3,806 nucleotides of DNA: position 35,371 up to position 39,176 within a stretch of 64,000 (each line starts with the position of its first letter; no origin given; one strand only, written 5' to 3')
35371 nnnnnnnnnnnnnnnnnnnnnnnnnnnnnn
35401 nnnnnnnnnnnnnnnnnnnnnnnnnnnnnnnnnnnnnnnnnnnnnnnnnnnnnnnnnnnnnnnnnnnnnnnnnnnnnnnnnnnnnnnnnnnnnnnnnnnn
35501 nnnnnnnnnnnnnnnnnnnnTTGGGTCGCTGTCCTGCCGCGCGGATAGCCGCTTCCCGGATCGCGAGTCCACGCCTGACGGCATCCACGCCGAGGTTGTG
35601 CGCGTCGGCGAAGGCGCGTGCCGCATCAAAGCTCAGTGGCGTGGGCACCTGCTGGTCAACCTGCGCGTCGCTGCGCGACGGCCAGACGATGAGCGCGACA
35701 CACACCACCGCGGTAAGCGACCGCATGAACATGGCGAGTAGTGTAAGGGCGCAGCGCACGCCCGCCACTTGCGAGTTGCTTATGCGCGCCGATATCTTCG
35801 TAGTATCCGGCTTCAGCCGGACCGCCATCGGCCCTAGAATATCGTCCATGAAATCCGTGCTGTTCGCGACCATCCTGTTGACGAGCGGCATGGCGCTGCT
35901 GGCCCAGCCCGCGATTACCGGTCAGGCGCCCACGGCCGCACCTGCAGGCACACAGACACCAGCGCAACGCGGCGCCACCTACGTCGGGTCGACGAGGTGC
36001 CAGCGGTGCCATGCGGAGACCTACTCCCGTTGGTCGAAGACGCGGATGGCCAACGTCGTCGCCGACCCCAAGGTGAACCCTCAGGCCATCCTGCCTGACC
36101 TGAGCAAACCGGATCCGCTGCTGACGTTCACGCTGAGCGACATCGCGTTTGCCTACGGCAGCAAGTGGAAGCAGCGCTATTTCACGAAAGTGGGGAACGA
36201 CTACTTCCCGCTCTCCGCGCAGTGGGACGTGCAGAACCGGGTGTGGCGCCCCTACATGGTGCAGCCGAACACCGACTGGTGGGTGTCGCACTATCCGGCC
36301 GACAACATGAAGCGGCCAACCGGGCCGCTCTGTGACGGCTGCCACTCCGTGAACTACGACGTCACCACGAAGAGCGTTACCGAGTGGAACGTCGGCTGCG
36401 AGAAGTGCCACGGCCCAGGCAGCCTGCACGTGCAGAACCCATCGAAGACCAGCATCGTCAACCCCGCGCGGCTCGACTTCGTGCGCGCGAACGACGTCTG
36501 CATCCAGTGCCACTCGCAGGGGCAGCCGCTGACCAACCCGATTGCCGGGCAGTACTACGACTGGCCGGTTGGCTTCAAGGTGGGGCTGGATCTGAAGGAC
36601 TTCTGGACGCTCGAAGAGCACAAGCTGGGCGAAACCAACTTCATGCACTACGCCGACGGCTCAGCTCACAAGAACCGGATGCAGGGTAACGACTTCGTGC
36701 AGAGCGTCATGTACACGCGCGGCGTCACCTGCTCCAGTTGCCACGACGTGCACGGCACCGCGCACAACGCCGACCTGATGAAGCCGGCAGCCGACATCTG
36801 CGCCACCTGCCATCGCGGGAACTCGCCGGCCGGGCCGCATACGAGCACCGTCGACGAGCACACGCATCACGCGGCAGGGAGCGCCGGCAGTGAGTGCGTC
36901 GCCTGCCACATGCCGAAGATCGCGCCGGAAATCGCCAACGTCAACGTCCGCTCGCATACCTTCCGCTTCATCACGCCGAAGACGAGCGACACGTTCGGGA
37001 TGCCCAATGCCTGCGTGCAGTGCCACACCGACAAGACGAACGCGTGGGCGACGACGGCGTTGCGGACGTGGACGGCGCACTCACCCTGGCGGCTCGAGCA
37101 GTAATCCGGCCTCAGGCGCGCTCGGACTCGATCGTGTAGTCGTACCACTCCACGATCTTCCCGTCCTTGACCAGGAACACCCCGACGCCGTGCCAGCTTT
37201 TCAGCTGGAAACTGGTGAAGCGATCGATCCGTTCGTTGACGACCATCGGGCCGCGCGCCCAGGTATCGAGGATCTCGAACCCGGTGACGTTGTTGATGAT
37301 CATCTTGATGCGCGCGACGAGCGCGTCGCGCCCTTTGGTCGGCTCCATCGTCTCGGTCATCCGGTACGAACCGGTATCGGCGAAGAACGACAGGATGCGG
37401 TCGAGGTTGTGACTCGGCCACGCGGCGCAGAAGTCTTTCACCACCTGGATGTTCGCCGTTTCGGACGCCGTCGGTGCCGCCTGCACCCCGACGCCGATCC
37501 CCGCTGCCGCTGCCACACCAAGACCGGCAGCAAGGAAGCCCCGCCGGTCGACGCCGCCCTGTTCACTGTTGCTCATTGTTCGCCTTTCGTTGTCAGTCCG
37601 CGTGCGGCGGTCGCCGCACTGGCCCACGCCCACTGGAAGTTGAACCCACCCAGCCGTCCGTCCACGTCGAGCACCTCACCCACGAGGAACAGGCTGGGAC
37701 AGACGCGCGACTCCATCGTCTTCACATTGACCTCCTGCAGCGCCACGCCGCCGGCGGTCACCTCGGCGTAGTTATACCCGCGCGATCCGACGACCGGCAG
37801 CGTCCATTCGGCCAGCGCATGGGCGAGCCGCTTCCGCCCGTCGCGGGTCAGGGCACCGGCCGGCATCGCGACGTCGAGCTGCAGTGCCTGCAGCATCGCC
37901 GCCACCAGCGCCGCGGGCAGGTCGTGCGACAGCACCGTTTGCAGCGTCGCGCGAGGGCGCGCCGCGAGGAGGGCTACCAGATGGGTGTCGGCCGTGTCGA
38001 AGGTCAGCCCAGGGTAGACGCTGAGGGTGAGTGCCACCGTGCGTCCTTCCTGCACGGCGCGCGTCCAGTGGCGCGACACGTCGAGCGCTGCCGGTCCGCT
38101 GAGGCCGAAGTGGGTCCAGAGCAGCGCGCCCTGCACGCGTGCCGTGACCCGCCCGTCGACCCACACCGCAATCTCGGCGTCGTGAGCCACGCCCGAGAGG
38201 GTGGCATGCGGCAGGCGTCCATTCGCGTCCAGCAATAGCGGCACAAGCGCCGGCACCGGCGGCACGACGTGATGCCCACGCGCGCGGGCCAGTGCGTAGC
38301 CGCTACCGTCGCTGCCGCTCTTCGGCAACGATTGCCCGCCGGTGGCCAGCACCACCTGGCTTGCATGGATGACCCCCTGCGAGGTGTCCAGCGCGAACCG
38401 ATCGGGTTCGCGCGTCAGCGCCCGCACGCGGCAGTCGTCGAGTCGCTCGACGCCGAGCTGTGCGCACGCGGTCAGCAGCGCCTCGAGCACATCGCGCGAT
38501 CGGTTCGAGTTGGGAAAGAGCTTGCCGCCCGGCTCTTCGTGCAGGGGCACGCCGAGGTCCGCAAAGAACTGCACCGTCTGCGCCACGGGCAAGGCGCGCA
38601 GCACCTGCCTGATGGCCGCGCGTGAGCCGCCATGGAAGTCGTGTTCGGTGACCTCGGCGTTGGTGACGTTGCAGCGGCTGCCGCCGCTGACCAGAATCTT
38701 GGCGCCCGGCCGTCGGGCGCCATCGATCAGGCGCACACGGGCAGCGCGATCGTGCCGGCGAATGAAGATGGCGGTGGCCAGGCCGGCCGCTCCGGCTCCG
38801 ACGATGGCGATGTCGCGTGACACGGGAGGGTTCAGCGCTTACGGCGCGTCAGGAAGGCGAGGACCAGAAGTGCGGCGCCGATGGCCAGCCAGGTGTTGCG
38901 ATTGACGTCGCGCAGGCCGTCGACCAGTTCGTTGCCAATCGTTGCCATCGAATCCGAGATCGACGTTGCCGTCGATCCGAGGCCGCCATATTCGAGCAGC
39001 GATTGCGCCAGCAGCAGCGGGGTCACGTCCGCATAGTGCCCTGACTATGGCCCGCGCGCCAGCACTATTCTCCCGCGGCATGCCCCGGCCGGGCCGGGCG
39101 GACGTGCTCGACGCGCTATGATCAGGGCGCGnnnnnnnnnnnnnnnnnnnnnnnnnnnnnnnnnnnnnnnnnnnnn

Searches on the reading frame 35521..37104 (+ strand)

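Call 67: search_protein_families(library=pfam, proteins=[window:35521-37104:+], max_evalue=0.001)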
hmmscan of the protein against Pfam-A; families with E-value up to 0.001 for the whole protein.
window:35521-37104:+ (527 aa): 4 families
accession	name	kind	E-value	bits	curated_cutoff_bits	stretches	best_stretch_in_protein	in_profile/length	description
PF09699.15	Paired_CXXCH_1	-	1.6e-11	44.1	20.6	1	403-432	8-37/41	Doubled CXXCH motif (Paired_CXXCH_1)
PF14537.11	Cytochrom_c3_2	-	3.5e-10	40.6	25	1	270-334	8-67/79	Cytochrome c3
PF14522.11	Cytochrome_C7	-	1.4e-08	34.8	24.8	0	446-508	4-54/67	Cytochrome c7 and related cytochrome c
PF13435.11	Cytochrome_C554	-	1.4e-07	32.8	20.8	0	267-298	47-84/84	Cytochrome c554 and c-prime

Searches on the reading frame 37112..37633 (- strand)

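Call 3: search_protein_families(library=pfam, proteins=[window:37112-37633:-], max_evalue=1)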
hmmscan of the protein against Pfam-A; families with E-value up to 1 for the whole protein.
window:37112-37633:- (173 aa): 5 families
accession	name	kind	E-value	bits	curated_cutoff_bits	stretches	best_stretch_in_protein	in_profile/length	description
PF12680.13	SnoaL_2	-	3.5e-11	44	27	1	65-163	1-102/102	SnoaL-like domain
PF07858.18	LEH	-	1.8e-07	31.9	24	1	60-166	2-110/122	Limonene-1,2-epoxide hydrolase catalytic domain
PF07366.18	SnoaL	-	6.6e-05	23.2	28.4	1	65-165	4-115/126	SnoaL-like polyketide cyclase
PF13474.12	SnoaL_3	-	0.0046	17.7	22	1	63-122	3-62/121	SnoaL-like domain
PF10518.14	TAT_signal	-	0.0099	16.2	22.7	1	28-47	2-21/21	TAT (twin-arginine translocation) pathway signal sequence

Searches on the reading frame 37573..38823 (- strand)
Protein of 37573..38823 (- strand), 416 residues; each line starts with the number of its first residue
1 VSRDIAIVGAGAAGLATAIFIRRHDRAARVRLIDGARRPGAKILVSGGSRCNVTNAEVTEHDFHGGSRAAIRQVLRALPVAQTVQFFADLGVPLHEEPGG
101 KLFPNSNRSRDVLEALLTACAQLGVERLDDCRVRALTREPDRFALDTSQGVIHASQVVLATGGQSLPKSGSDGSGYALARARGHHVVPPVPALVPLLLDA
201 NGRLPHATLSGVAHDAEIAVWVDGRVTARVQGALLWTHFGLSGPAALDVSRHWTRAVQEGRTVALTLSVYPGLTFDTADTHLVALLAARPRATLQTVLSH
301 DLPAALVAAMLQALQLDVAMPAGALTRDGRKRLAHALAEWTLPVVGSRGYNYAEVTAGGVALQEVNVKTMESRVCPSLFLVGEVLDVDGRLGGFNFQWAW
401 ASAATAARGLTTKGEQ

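Call 3: search_protein_families(library=pfam, proteins=[window:37573-38823:-], max_evalue=1)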
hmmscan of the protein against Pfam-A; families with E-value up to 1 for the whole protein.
window:37573-38823:- (416 aa): 10 families
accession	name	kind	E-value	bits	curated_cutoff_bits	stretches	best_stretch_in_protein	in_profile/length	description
PF03486.20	HI0933_like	-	1.1e-71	241.6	50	1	4-408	2-243/244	HI0933-like protein Rossmann domain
PF22780.1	HI0933_like_1st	-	7.9e-30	104.3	27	1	190-355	1-165/165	HI0933-like protein barrel and H2TH domain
PF01266.30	DAO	-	6.8e-11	42.7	27.9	2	108-192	147-236/353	FAD dependent oxidoreductase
PF13454.12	NAD_binding_9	-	1.9e-07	31.6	21.8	1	6-163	1-154/155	FAD-NAD(P)-binding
PF07992.20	Pyr_redox_2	-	2.3e-07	31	26.1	1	4-165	2-111/291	Pyridine nucleotide-disulphide oxidoreductase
PF13738.12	Pyr_redox_3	-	1.4e-06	28.2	30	2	129-168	100-139/305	Pyridine nucleotide-disulphide oxidoreductase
PF13450.12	NAD_binding_8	-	8.4e-06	26.4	21.9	1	7-42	1-34/68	NAD(P)-binding Rossmann-like domain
PF00890.30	FAD_binding_2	-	1e-05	25.4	20.4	1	4-163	1-203/414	FAD binding domain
PF05834.18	Lycopene_cycl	-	0.004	16.7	23.4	1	4-37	1-34/380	Lycopene cyclase protein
PF01946.23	Thi4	-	0.034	13.8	26.2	1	2-43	17-57/235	Thi4 family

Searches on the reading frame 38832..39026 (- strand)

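Call 3: search_protein_families(library=pfam, proteins=[window:38832-39026:-], max_evalue=1)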
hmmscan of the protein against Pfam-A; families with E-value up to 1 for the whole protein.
window:38832-39026:- (64 aa): 1 family
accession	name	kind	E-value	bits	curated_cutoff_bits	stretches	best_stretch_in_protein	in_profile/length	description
PF16702.10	DUF5063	-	0.19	12.5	27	1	19-57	105-143/167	Domain of unknown function (DUF5063)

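Call 4: search_protein_families(library=ncbifam, proteins=[window:38832-39026:-], max_evalue=1)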
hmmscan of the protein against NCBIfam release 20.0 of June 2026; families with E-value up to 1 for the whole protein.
window:38832-39026:- (64 aa): 2 families
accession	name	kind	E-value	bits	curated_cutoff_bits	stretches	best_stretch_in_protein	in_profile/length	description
NF058571.1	GVDTG_CTERM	domain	0.12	12.7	29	0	43-57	19-33/44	GVDTG sorting domain-containing protein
TIGR01167.1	LPXTG_anchor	domain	0.18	12.5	15.9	1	45-64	12-31/34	LPXTG cell wall anchor domain-containing protein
